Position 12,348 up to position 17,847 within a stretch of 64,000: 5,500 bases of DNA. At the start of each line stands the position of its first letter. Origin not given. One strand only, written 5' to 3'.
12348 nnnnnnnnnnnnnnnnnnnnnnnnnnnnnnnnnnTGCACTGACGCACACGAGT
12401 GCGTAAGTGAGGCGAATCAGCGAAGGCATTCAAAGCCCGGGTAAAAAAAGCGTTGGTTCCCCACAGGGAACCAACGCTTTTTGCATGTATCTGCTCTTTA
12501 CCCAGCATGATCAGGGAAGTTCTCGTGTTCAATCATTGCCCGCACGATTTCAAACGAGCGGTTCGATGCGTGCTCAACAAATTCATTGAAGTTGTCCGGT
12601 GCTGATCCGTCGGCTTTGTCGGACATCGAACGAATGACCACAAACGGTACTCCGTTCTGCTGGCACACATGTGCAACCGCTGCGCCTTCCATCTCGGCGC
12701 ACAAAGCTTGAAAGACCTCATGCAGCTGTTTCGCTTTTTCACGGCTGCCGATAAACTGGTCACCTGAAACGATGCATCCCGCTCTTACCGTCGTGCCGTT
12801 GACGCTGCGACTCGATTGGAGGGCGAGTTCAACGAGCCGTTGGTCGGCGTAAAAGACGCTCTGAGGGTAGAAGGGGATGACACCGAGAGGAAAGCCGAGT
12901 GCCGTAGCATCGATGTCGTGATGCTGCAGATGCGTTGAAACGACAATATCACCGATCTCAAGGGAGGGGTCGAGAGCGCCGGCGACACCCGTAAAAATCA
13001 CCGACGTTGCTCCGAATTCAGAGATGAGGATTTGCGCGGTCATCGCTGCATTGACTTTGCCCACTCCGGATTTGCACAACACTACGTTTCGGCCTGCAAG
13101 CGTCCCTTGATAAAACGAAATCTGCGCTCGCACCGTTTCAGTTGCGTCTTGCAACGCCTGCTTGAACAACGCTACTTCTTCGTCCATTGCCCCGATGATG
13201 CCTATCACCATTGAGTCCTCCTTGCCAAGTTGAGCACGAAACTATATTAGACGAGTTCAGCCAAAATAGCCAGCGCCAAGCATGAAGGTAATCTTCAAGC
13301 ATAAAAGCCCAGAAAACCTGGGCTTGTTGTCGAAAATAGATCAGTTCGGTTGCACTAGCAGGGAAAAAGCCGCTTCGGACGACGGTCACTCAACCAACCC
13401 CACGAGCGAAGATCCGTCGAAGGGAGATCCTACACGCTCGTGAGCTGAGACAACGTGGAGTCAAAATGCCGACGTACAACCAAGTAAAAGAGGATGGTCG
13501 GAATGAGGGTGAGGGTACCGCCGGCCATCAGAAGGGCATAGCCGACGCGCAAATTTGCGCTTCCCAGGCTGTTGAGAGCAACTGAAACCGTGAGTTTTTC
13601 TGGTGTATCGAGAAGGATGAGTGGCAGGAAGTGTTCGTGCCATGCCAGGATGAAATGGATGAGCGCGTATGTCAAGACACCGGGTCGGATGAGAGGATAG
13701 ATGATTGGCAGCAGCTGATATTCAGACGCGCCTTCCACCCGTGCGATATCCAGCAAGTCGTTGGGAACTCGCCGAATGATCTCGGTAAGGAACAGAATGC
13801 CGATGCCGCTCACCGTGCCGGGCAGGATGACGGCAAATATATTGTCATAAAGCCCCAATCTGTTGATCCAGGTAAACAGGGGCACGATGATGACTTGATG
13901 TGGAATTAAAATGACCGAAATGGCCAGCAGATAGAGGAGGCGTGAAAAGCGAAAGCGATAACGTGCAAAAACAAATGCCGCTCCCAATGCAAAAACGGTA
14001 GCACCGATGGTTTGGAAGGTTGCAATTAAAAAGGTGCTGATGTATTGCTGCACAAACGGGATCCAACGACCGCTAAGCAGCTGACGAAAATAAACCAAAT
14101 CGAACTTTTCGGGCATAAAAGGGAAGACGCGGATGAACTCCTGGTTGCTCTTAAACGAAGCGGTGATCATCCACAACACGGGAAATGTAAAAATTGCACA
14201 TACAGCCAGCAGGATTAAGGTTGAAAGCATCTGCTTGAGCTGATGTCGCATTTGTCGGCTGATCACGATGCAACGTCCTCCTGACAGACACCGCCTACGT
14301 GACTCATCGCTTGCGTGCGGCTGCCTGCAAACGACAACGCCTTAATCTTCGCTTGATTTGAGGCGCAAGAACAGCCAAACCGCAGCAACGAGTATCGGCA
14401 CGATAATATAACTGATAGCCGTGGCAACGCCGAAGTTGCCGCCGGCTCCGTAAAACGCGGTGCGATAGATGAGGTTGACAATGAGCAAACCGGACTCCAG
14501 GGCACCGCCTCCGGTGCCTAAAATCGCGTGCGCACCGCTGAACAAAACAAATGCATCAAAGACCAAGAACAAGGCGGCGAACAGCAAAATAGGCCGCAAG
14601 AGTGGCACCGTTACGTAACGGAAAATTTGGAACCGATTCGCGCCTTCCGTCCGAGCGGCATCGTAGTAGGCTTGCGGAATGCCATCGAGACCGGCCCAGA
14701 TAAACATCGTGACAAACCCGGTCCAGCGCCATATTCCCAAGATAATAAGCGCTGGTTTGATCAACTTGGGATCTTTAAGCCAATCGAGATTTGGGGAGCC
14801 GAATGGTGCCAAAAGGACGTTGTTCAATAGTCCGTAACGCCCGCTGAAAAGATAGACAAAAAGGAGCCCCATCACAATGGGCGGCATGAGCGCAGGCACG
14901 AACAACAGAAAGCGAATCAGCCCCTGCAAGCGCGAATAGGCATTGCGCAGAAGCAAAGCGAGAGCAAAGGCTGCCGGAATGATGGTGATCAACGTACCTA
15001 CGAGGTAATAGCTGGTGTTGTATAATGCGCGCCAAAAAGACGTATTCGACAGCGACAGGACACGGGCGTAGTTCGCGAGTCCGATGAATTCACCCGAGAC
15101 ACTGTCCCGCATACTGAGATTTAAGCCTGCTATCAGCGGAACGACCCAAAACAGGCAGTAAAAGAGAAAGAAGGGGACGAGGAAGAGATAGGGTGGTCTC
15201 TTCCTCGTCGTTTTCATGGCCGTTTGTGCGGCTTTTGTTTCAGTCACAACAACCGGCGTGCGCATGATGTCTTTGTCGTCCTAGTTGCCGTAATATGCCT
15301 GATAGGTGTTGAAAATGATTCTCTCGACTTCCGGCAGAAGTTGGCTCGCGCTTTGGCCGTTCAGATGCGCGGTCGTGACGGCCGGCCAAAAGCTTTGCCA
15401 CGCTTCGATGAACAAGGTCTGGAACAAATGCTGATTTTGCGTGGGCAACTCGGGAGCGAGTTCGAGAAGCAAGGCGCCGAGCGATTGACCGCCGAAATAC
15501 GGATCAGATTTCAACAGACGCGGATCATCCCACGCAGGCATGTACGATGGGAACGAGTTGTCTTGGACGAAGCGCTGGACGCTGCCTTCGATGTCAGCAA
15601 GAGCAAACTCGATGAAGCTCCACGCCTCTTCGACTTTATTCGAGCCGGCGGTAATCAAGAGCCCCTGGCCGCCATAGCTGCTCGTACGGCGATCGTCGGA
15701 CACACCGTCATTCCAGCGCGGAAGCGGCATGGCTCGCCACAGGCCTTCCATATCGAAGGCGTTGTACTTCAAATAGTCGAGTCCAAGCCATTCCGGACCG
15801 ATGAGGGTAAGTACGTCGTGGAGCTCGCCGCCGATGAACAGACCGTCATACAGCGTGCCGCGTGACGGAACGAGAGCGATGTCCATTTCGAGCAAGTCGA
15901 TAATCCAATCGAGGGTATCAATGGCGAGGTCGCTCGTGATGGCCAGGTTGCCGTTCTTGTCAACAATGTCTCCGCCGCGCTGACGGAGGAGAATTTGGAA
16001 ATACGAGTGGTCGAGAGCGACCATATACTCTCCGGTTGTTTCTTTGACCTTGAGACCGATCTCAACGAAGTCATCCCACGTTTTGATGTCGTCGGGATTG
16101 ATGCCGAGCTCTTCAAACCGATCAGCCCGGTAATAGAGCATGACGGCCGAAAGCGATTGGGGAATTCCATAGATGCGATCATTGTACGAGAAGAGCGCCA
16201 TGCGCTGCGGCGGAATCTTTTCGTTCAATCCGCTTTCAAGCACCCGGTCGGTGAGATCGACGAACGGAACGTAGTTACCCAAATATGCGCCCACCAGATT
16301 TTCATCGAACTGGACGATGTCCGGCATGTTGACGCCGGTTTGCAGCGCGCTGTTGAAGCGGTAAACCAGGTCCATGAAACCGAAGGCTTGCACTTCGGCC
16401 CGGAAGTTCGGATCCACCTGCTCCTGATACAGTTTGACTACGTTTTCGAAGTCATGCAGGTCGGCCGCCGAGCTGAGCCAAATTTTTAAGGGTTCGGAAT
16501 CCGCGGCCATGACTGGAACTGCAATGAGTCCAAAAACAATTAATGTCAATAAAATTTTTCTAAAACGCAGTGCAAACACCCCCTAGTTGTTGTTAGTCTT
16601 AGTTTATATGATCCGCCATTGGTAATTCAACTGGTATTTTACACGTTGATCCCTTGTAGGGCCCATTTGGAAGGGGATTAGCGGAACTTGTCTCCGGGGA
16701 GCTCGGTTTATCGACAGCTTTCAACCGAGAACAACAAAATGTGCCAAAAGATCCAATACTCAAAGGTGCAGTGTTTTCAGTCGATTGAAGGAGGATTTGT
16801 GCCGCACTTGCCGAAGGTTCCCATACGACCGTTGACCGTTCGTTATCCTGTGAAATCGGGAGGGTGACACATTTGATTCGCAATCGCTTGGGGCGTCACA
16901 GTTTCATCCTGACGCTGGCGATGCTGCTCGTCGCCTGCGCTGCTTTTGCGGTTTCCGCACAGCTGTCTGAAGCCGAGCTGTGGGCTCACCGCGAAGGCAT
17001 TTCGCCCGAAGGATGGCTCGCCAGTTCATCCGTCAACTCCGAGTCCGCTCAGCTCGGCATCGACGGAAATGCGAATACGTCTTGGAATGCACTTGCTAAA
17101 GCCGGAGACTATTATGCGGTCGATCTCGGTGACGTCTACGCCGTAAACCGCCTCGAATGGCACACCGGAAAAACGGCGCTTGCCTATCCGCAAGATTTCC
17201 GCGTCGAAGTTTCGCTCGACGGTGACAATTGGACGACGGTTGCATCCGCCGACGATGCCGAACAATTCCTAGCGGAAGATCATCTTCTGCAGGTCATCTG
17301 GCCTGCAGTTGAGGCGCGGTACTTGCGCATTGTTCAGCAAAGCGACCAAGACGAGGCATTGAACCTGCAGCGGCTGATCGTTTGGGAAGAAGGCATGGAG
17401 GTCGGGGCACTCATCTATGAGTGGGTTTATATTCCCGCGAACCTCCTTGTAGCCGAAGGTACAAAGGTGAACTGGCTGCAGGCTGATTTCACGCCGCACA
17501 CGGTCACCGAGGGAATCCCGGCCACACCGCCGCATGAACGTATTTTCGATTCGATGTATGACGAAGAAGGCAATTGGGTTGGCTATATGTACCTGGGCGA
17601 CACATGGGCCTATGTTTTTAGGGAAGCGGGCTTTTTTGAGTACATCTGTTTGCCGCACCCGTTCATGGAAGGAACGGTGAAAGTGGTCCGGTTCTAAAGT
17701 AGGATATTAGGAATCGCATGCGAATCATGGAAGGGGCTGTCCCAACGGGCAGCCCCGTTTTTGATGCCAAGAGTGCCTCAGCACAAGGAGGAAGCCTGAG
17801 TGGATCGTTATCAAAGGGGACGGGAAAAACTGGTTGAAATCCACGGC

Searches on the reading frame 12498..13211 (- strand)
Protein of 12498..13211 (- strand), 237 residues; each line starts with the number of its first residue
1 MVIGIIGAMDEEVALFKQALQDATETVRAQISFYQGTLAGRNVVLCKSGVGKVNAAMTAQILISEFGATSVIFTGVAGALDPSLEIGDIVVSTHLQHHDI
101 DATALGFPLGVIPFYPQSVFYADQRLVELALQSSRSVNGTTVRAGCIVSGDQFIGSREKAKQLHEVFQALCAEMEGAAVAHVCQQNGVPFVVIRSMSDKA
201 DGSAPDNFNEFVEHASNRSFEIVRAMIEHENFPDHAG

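Call 8: search_protein_families(library=ncbifam, proteins=[window:12498-13211:-], max_evalue=1)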
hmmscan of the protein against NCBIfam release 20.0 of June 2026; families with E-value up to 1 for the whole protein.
window:12498-13211:- (237 aa): 22 families
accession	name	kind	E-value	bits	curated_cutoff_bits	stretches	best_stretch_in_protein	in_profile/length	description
NF004079.0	PRK05584.1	equivalog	5.1e-83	278.1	169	1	1-229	1-229/232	5'-methylthioadenosine/adenosylhomocysteine nucleosidase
TIGR01704.1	MTA_SAH-Nsdase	equivalog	4.3e-57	193.3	73.8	1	3-228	2-227/229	5'-methylthioadenosine/S-adenosylhomocysteine nucleosidase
NF011286.0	PRK14697.1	equivalog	3.9e-51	173.9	260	1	3-227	4-224/233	bifunctional 5'-methylthioadenosine/S-adenosylhomocysteine nucleosidase/phosphatase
NF005213.0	PRK06698.1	equivalog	1.3e-49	169.3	768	1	3-228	4-225/459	bifunctional 5'-methylthioadenosine/S-adenosylhomocysteine nucleosidase/phosphatase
NF005221.0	PRK06714.1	equivalog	1.5e-29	103.2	218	1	3-226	4-224/236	S-adenosylhomocysteine nucleosidase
TIGR03664.1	fut_nucase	equivalog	1.3e-28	100.3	124.7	1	5-199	3-202/228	futalosine hydrolase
TIGR03468.1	HpnG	hypoth_equivalog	6.1e-27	94.6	187.1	2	131-213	90-171/212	hopanoid-associated phosphorylase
NF005522.0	PRK07164.1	equivalog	2.3e-17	63.2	161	1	16-224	22-212/218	5'-methylthioadenosine/S-adenosylhomocysteine nucleosidase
NF006087.0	PRK08236.1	equivalog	5.5e-17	62.2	213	1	35-199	22-189/219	futalosine hydrolase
NF004168.0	PRK05634.1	equivalog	1.1e-16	61.1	129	2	145-224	105-182/185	nucleosidase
NF004489.0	PRK05819.1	subfamily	4.6e-16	58.8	230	1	25-199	41-206/236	DeoD-type purine-nucleoside phosphorylase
NF005476.0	PRK07077.1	equivalog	1.6e-14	53.8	215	1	51-206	39-179/243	phosphorylase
TIGR00107.1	deoD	equivalog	8.4e-13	48.4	232.25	1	20-199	30-202/232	purine-nucleoside phosphorylase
NF009914.0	PRK13374.1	subfamily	2.8e-11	43.4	338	1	25-199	41-206/235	DeoD-type purine-nucleoside phosphorylase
TIGR01705.1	MTA_SAH-nuc-hyp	equivalog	6e-09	36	152.2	1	46-213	34-188/212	5'-methylthioadenosine/S-adenosylhomocysteine nucleosidase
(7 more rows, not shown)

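Call 32: list_cluster_members(proteins=[window:12498-13211:-, window:58978-60585:-, window:19482-21437:-, window:24676-26847:+, window:35438-37390:+, window:54655-56148:-, window:2196-3026:+, window:1952-2182:+])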
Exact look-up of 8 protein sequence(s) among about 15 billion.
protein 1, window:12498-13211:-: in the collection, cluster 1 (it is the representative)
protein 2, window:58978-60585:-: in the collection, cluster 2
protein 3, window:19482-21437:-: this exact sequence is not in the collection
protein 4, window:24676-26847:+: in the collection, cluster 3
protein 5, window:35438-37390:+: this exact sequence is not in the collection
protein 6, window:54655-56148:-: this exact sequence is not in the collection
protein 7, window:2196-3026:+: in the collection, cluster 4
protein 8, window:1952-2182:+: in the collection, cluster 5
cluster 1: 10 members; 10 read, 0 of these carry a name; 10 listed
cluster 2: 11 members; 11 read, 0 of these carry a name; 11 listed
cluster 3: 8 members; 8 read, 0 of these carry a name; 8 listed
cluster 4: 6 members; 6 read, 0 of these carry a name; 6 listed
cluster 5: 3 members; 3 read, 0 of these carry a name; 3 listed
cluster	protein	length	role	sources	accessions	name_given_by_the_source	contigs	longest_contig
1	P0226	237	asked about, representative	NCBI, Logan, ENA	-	-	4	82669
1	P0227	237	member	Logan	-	-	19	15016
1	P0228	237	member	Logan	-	-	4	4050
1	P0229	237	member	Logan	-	-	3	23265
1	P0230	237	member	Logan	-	-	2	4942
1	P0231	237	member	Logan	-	-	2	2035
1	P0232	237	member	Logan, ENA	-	-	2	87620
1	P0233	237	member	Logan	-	-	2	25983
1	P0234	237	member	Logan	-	-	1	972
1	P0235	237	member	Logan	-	-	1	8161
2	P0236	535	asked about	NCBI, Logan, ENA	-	-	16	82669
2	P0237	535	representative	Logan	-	-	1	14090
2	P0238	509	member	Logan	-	-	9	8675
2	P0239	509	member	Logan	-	-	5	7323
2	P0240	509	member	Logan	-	-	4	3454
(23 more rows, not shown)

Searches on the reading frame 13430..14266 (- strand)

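Call 8: search_protein_families(library=ncbifam, proteins=[window:13430-14266:-], max_evalue=1)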
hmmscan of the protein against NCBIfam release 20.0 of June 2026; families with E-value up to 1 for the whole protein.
window:13430-14266:- (278 aa): 7 families
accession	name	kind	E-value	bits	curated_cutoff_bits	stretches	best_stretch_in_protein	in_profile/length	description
NF040932.1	ABC_arch_GlcU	equivalog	1.6e-24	87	340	1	11-268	1-260/272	glucose ABC transporter permease GlcU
NF008210.0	PRK10973.1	equivalog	4.9e-18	65.8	297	1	8-272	6-276/281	sn-glycerol-3-phosphate ABC transporter permease UgpE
NF007047.0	PRK09500.1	equivalog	2.5e-08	33.9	326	1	11-209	3-197/257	spermidine/putrescine ABC transporter permease PotC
NF008231.0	PRK10998.1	equivalog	3.9e-07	29.9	261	1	6-268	7-285/296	maltose ABC transporter permease MalG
TIGR01581.1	Mo_ABC_porter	hypoth_equivalog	0.00018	21.1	210.3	1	79-209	27-172/225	ABC transporter permease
NF040839.1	tungstate_WtpB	equivalog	0.0016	18.1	340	1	76-157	47-130/251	tungstate ABC transporter permease WtpB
TIGR02141.1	modB_ABC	equivalog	0.013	15.2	182.6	1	78-209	3-149/208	molybdate ABC transporter permease subunit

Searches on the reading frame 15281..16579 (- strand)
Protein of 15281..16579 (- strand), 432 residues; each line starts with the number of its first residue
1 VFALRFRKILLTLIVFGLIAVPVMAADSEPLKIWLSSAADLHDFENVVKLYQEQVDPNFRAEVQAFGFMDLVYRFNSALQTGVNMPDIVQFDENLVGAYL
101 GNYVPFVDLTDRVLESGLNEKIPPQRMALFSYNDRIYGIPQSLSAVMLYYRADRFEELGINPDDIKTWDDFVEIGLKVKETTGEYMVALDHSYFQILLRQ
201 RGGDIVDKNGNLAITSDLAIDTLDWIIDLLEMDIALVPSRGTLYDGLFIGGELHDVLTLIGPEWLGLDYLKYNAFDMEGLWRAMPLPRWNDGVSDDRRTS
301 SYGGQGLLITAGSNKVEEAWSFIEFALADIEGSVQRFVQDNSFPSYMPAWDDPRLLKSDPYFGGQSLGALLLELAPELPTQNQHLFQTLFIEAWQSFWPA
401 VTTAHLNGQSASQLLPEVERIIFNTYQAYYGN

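Call 68: search_protein_families(library=pfam, proteins=[window:15281-16579:-], max_evalue=0.0001)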
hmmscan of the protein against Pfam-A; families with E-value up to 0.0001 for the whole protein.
window:15281-16579:- (432 aa): 2 families
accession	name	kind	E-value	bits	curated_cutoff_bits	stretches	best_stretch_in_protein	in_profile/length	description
PF01547.30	SBP_bac_1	-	1.8e-20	74.6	26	1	44-328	10-302/307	Bacterial extracellular solute-binding protein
PF13416.11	SBP_bac_8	-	1e-17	65.3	27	1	48-348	3-263/279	Bacterial extracellular solute-binding protein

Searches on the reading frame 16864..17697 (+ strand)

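Call 68: search_protein_families(library=pfam, proteins=[window:16864-17697:+], max_evalue=0.0001)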
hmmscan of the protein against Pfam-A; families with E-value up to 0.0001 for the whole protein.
window:16864-17697:+ (277 aa): 3 families
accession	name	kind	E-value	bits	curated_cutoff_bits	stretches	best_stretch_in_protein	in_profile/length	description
PF00754.31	F5_F8_type_C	-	8.7e-17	61.9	28.2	1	53-162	4-116/127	F5/8 type C domain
PF22633.2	F5_F8_type_C_2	-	4.4e-14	53.3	27.8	1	66-156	3-91/91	NedA-like, galactose-binding domain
PF00127.26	Copper-bind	-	2.4e-06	28.3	21.2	1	186-274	11-98/99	Copper binding proteins, plastocyanin/azurin family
